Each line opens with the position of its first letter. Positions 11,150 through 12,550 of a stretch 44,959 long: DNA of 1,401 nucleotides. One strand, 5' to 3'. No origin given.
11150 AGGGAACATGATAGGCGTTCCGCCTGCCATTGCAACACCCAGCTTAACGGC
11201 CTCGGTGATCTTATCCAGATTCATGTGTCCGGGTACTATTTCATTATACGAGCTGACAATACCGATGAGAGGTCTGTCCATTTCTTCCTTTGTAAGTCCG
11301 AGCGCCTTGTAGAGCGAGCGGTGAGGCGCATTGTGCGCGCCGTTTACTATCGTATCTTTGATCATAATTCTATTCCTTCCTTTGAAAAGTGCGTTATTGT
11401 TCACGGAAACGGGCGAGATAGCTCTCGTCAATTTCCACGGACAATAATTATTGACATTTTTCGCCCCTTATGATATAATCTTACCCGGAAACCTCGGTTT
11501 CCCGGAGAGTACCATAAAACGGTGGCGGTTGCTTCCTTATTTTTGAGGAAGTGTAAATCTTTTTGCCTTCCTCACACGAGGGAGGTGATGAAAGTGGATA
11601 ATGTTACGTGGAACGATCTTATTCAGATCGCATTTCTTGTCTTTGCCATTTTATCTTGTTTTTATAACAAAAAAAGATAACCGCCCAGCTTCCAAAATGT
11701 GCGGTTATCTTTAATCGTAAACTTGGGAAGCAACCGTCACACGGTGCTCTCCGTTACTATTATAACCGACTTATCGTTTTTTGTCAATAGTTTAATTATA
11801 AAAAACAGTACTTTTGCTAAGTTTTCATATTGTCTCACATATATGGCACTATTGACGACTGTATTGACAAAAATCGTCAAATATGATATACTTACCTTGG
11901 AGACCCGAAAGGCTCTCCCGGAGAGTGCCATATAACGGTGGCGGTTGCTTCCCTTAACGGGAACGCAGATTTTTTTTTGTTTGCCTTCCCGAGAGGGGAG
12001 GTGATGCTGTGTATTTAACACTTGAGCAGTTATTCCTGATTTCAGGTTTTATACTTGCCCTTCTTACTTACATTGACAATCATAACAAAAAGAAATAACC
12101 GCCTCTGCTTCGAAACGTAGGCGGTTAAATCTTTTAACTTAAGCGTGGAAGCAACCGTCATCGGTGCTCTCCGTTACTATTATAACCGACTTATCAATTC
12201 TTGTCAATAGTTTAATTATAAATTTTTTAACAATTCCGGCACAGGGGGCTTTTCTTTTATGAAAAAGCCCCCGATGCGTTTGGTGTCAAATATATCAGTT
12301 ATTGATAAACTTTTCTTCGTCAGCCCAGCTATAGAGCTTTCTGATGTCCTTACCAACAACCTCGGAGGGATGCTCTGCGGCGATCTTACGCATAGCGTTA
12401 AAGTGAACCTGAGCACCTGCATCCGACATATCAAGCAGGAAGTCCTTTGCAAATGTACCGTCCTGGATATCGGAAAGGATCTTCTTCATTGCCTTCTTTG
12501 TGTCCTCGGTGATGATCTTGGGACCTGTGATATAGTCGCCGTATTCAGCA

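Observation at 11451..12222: Two tandem type I toxin-antitoxin-like cassettes (small hydrophobic peptide + convergent antisense sRNA)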

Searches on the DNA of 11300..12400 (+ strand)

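Call 4: search_rna_families(source=window, start=11300, end=12400, threshold=evalue, max_evalue=10, show_alignments=4)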
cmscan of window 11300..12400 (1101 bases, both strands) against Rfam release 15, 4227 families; matches with E-value up to 10: 10.
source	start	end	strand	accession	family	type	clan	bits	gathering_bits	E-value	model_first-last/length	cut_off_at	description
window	11656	11717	-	RF02433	SpF36_sRNA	Gene; sRNA;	-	28.7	48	0.084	1-51/51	no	Streptococcus sRNA SpF36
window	11551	11712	+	RF01468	rli32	Gene; sRNA;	-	21.4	100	0.074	1-147/147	no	Listeria sRNA rli32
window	11384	11456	-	RF00701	mir-126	Gene; miRNA;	-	19.2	47.2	1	1-74/74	no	mir-126 microRNA precursor family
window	11940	12010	+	RF04106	mir-1303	Gene; miRNA;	-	17.6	107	3.3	1-85/85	no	mir-1303 microRNA precursor family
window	11673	11714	+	RF04127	MIR8007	Gene; miRNA;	-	15.9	195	3.3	1-226/226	no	MIR8007 microRNA precursor family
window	12333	12376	-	RF00284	SNORD74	Gene; snRNA; snoRNA; CD-box;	CL00069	15.8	41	2.4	1-80/80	no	Small nucleolar RNA SNORD74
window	11661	11724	+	RF00885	MIR821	Gene; miRNA;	-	14.1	249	7.7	1-275/275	no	MIR821 microRNA precursor family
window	11969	12012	-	RF00736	mir-320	Gene; miRNA;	-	13.6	55.5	8.3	1-76/76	no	mir-320 microRNA precursor family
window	12069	12129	+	RF00382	DnaX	Cis-reg; frameshift_element;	-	13.3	35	5.5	1-65/65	no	DnaX ribosomal frameshifting element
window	12084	12135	-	RF01055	Molybdenum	Cis-reg; riboswitch;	-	13.1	36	6.6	1-135/135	no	Molybdenum/Tungsten riboswitch aptamer (Moco RNA motif)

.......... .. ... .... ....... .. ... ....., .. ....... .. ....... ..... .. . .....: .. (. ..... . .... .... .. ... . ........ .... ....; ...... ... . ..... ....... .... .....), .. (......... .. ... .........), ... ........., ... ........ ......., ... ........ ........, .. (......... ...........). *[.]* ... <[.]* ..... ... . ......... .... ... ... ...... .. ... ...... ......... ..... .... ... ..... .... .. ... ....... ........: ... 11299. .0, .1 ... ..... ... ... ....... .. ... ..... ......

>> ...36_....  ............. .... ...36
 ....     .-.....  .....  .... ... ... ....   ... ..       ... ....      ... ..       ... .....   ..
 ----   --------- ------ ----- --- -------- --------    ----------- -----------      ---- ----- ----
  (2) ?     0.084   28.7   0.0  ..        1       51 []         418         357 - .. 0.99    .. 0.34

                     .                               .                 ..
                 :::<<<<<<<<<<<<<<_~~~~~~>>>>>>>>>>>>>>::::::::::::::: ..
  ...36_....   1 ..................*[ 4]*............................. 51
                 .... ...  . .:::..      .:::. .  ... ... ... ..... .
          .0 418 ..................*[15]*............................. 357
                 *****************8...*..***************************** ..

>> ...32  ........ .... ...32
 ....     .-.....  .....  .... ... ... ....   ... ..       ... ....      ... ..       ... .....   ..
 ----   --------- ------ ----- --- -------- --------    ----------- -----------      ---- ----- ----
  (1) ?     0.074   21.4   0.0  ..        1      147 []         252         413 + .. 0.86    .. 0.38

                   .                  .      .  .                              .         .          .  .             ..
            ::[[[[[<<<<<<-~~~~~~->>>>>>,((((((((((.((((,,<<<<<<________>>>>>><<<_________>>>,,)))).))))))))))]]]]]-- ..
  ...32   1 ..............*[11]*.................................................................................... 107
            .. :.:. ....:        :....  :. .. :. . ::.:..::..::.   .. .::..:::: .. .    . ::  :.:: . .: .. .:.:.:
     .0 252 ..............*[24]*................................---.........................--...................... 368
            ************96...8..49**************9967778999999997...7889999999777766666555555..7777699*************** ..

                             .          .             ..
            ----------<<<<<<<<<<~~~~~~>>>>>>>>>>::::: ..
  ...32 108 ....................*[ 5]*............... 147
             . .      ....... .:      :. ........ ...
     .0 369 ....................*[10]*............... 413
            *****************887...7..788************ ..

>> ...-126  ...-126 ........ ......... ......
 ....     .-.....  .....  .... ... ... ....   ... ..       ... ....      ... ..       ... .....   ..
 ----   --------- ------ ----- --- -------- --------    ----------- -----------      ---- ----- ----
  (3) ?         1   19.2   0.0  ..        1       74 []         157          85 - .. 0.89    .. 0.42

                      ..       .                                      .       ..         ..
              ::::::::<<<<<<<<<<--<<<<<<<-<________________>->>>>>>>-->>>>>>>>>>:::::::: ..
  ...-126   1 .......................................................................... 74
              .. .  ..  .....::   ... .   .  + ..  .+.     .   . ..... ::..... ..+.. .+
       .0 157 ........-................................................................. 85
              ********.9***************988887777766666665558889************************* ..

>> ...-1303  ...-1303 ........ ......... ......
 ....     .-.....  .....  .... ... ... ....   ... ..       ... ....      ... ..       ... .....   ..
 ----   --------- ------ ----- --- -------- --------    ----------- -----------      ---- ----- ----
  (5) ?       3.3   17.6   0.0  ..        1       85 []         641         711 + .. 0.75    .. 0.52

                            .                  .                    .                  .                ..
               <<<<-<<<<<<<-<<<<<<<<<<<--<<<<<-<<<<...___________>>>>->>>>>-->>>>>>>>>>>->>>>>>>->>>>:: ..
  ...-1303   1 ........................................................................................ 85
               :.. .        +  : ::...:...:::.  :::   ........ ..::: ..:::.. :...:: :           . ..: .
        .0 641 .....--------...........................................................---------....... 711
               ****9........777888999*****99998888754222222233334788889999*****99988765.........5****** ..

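Call 43: search_dna_similar(query=window:11864-12222:+, collection=phages, mode=distant, max_evalue=0.01)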
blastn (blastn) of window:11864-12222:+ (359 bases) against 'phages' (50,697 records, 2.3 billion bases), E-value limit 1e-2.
No match.

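Call 44: search_dna_similar(query=window:11864-12222:+, collection=plasmids, mode=distant, max_evalue=0.01)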
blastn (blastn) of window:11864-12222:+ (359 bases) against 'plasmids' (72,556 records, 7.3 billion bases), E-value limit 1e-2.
No match.

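Call 49: build_rna_model(alignment_id=A4, structure=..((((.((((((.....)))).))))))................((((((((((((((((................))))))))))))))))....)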
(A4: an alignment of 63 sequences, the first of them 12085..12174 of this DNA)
Model R1 built from alignment A4 (63 sequences, 97 columns); structure: as given.
model positions 91; base pairs 26; branch points 1; effective number of sequences 1.85; information 0.627 bits per position. Calibrated on 0.2 Mb of random sequence (short: E-values are rough).
structure used (alignment columns):
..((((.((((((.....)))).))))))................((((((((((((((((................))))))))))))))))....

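Call 50: search_with_rna_model(model_id=R1, source=window, max_evalue=1, show_alignments=2)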
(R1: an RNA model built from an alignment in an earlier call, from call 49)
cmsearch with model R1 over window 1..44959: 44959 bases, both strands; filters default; matches with E-value up to 1: 8.
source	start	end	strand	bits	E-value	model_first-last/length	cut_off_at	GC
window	12085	12174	-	92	7e-24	1-91/91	no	0.46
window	11667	11754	-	71.8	3.5e-18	1-91/91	no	0.45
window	12070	12138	+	31.7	6.8e-07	1-91/91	no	0.36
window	11623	11718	+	21.2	0.00065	1-91/91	no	0.34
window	11502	11577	+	17.2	0.0087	1-91/91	no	0.45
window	41115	41179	+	12.6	0.17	1-91/91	no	0.32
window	38434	38486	-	11.5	0.34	1-91/91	no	0.36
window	11918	11980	+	10.9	0.52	1-91/91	no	0.49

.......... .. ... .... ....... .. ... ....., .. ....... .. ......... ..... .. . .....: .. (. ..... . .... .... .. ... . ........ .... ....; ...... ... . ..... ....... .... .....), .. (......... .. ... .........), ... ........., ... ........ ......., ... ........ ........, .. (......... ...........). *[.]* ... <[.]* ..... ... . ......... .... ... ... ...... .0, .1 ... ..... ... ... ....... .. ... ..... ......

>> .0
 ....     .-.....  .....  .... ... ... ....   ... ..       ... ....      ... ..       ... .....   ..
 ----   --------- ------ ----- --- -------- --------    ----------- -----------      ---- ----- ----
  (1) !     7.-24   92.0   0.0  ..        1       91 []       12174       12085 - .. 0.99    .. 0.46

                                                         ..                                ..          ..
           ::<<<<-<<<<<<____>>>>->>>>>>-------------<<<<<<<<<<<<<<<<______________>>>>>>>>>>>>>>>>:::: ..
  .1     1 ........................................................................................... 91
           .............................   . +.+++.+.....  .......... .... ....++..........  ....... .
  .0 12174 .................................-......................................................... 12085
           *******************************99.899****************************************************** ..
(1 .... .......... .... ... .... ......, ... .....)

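Call 51: search_with_rna_model(model_id=R1, sources=[L003, L004, L005, L006, L007, L008, L009, L010, L011, L012, L013, L014, L015, L016, L017, L018, L019, L020, L021, L022, L023, L024, L025, L026, L027, L028, L029, L030, L031, L032, L033, L034, L035, L036, L037, L038, L039, L040, L041, L042, L043, L044, L045, L046, L047, L048, L049, L050, L051, L052, L053, L054, L055, L056, L057, L058, L059, L060, L061, L062, L063, L064, L065, L066, L067, L068, L069, L070, L071, L072, L073, L074, L075, L076, L077, L078, L079, L080, L081, L082, L083, L084, L085, L086, L087, L088], max_evalue=0.00001)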
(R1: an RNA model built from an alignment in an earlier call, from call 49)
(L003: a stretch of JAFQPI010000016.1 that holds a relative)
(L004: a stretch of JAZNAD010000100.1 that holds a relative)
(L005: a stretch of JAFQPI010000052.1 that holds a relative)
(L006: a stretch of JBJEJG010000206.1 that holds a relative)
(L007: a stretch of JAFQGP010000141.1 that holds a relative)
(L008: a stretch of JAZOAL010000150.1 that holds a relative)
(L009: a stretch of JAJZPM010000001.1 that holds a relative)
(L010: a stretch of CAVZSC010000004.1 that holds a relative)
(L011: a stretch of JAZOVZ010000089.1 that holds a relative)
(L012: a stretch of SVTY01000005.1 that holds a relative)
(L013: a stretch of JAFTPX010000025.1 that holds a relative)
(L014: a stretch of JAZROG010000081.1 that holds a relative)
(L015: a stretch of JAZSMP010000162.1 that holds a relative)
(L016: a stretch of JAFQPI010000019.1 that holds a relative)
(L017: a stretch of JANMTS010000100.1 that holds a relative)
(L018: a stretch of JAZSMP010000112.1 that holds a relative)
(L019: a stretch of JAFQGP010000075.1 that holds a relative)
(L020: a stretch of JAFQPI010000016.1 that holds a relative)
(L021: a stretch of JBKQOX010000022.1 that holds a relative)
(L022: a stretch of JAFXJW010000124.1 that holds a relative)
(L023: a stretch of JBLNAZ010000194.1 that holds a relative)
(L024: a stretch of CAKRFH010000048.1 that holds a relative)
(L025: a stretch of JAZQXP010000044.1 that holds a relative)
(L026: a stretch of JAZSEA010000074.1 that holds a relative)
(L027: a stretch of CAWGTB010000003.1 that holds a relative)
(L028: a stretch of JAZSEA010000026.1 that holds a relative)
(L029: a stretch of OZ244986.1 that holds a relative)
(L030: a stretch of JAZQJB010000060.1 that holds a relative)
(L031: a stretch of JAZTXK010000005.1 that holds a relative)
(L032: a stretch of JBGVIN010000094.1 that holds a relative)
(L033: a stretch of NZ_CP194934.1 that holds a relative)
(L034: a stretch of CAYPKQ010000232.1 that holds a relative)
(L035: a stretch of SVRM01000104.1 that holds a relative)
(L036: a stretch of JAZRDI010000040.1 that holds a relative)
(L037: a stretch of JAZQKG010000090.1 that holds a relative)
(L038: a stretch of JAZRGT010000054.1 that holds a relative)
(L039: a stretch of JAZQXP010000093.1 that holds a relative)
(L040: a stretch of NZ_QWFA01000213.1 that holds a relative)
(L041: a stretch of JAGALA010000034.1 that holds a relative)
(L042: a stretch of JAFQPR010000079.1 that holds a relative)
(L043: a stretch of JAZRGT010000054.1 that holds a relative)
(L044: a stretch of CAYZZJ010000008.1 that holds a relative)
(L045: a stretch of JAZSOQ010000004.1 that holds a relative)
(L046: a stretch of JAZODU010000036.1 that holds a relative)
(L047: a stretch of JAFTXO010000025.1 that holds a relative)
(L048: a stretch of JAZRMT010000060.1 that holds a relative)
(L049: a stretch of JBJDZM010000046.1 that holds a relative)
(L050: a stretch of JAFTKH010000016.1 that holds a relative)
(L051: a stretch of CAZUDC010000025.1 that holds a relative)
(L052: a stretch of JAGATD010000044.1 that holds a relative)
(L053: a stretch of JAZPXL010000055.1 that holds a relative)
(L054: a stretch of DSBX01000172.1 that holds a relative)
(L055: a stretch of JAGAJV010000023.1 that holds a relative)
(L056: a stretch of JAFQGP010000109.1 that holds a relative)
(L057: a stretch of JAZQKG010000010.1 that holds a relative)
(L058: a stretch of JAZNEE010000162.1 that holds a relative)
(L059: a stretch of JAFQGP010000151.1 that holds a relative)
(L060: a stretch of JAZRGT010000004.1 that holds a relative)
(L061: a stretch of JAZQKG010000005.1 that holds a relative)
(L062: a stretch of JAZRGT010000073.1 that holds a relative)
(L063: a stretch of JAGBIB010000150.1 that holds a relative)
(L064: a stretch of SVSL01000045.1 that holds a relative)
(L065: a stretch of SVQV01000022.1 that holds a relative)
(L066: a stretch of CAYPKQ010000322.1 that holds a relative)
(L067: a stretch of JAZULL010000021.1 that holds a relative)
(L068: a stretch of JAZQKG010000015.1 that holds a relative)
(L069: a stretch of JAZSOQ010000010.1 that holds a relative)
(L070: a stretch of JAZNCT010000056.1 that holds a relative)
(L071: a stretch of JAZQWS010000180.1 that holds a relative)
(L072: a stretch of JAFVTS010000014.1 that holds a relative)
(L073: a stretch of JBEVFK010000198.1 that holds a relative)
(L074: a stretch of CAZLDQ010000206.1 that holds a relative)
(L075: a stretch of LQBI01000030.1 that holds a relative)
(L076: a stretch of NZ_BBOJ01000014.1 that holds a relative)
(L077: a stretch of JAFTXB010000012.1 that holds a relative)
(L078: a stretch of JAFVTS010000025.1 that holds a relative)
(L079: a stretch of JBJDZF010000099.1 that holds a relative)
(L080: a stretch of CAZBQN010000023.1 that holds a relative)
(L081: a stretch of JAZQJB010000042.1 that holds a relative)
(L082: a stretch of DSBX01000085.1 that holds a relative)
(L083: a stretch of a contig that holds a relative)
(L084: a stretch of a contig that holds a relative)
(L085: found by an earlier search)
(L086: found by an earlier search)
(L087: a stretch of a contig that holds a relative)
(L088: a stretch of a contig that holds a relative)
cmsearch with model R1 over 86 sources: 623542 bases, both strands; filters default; matches with E-value up to 0.00001: 95.
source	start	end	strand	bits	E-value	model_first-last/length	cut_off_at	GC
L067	5486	5576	-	103.3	6.6e-26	1-91/91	no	0.47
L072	3655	3745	-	100.9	3.2e-25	1-91/91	no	0.42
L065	5505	5596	+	99.8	6.3e-25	1-91/91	no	0.45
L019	3398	3486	-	99.8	6.4e-25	1-91/91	no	0.43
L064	4993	5084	+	99.6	7.3e-25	1-91/91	no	0.43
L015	1080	1169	-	97.6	2.6e-24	1-91/91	no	0.46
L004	6509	6597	+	97.4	3.1e-24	1-91/91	no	0.47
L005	5277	5364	-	97.3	3.2e-24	1-91/91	no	0.44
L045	4792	4879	-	96.4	5.9e-24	1-91/91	no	0.44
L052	5299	5390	+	95.9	8.1e-24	1-91/91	no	0.45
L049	5463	5553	-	95.9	8.2e-24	1-91/91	no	0.42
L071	6080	6172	+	95.6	9.5e-24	1-91/91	no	0.44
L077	183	275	+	94.6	1.9e-23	1-91/91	no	0.45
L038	5524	5612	+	94.6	1.9e-23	1-91/91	no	0.45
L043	66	157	+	94.2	2.4e-23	1-91/91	no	0.41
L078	6000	6092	+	93.7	3.3e-23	1-91/91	no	0.43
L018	1836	1924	+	93.4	3.9e-23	1-91/91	no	0.44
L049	3276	3365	-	93.3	4.4e-23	1-91/91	no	0.42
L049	6233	6322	-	93.2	4.6e-23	1-91/91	no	0.42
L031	4851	4941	+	92.9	5.6e-23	1-91/91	no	0.43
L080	283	373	-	91.8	1.1e-22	1-91/91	no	0.46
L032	5177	5268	-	91.8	1.2e-22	1-91/91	no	0.41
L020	4276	4364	+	91.6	1.3e-22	1-91/91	no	0.43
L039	5812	5900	+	91.6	1.3e-22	1-91/91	no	0.43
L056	639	727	+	91.6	1.3e-22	1-91/91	no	0.43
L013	571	663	-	90.8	2.2e-22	1-91/91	no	0.43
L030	1618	1707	+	90.8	2.2e-22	1-91/91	no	0.44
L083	168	260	-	90.4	2.8e-22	1-91/91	no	0.43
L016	4562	4650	+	90.3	3e-22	1-91/91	no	0.44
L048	326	415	+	90.2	3.2e-22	1-91/91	no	0.44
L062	2390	2479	-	90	3.8e-22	1-91/91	no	0.46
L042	2012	2101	+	89.8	4.1e-22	1-91/91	no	0.43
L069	7220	7310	+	89.6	4.7e-22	1-91/91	no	0.42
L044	6574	6664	+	89.4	5.2e-22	1-91/91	no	0.46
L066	1484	1570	-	89.3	5.8e-22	1-91/91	no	0.44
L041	3239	3330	+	89.1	6.6e-22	1-91/91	no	0.45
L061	7895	7983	-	89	7.1e-22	1-91/91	no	0.42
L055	1226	1314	+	88.6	8.9e-22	1-91/91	no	0.44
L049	5848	5939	-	87.6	1.7e-21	1-91/91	no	0.42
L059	6249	6336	+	87.5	1.8e-21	1-91/91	no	0.47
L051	411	500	+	87.5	1.9e-21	1-91/91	no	0.42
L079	3642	3731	-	87.5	1.9e-21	1-91/91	no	0.42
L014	109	194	-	86.9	2.7e-21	1-91/91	no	0.47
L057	170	261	+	86.8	2.9e-21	1-91/91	no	0.42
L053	2630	2719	+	86.7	3.2e-21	1-91/91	no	0.41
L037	1827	1915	-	86.6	3.3e-21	1-91/91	no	0.42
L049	6638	6728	-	86.1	4.6e-21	1-91/91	no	0.41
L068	2228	2315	+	86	4.8e-21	1-91/91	no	0.41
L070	5060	5148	+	85.8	5.7e-21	1-91/91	no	0.47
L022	2376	2468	+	85.7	5.9e-21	1-91/91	no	0.42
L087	591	683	-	85.7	5.9e-21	1-91/91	no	0.42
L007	754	840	+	85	9.3e-21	1-91/91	no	0.43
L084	5911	5998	-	84.5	1.3e-20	1-91/91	no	0.41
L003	6550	6636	-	84.3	1.4e-20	1-91/91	no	0.45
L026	4665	4751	-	84.3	1.4e-20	1-91/91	no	0.45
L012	6266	6356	+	84.2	1.6e-20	1-91/91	no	0.44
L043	1969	2059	-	83.5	2.6e-20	1-91/91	no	0.46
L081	840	930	+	83.2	3.1e-20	1-91/91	no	0.42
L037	273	362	-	82.2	5.7e-20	1-91/91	no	0.44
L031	6669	6759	-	80.6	1.6e-19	1-91/91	no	0.46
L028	424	509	+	80.6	1.7e-19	1-91/91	no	0.44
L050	1198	1287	-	80.5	1.8e-19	1-91/91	no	0.47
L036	1319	1408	-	79.6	3.2e-19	1-91/91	no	0.42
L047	631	721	+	79.1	4.4e-19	1-91/91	no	0.44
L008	664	750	-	78.1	8.5e-19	1-91/91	no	0.46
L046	4343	4429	+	76.6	2.2e-18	1-91/91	no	0.46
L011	5321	5413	-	74.9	6.5e-18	1-91/91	no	0.45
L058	1454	1543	-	74.2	1.1e-17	1-91/91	no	0.43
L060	3939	4027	+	73.4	1.7e-17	1-91/91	no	0.47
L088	2378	2464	-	64.6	5.4e-15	1-91/91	no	0.53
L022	2735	2824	+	60.1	9.9e-14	1-91/91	no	0.43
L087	233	323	-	58.2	3.3e-13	1-91/91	no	0.44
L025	7941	8000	+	49.5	9.5e-11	1-62/91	3'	0.5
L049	3431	3502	-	39.5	6e-08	1-91/91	no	0.38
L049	3257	3329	+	38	1.7e-07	1-91/91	no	0.34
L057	210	293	-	37.7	2e-07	1-91/91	no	0.37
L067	5454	5539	+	37.4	2.4e-07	1-91/91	no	0.47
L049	5829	5901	+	36.7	3.9e-07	1-91/91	no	0.36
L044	6610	6702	-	34.9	1.2e-06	1-91/91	no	0.32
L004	6544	6615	-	34.6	1.5e-06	1-91/91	no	0.42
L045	4746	4845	+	34.2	1.9e-06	1-91/91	no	0.39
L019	3386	3451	+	33.6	2.8e-06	1-91/91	no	0.35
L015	1074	1128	+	33.5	3.1e-06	32-87/91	no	0.36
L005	5267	5330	+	33.4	3.2e-06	1-91/91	no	0.41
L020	4311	4376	-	33.3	3.4e-06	1-91/91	no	0.35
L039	5847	5912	-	33.3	3.4e-06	1-91/91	no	0.35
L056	674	739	-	33.3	3.4e-06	1-91/91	no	0.35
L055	1262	1333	-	33.2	3.7e-06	1-91/91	no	0.36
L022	2415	2483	-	33.2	3.7e-06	1-91/91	no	0.3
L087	576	644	+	33.2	3.7e-06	1-91/91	no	0.3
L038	5563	5616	-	33.1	3.9e-06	34-87/91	no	0.37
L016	4597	4675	-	32.5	5.6e-06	1-91/91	no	0.33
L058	1424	1508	+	32.5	5.9e-06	1-91/91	no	0.39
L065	5546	5599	-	32.3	6.6e-06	35-87/91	no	0.39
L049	6623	6690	+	32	7.9e-06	1-91/91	no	0.31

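Call 76: search_with_rna_model(model_id=R1, source=L102, max_evalue=10, filters=off)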
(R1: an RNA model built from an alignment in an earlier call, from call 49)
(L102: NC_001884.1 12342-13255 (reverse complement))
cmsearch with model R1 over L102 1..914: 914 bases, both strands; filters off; matches with E-value up to 10: 11.
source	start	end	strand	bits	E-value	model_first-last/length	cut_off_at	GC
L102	242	295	-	10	0.018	1-91/91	no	0.24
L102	586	680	+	8.9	0.036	1-91/91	no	0.33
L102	411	486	+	7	0.13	1-91/91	no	0.28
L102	200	279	+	5.8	0.28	1-91/91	no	0.25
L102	510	600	-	5.6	0.31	1-91/91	no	0.47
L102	637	671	-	2.7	2.1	47-82/91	no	0.14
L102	711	803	-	1.6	4.1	1-91/91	no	0.3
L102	523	547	+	1.2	5.7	53-76/91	no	0.56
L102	422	497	-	1.1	6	1-91/91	no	0.29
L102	101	167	-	0.5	8.6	1-91/91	no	0.37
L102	88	122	+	0.5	8.8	48-81/91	no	0.4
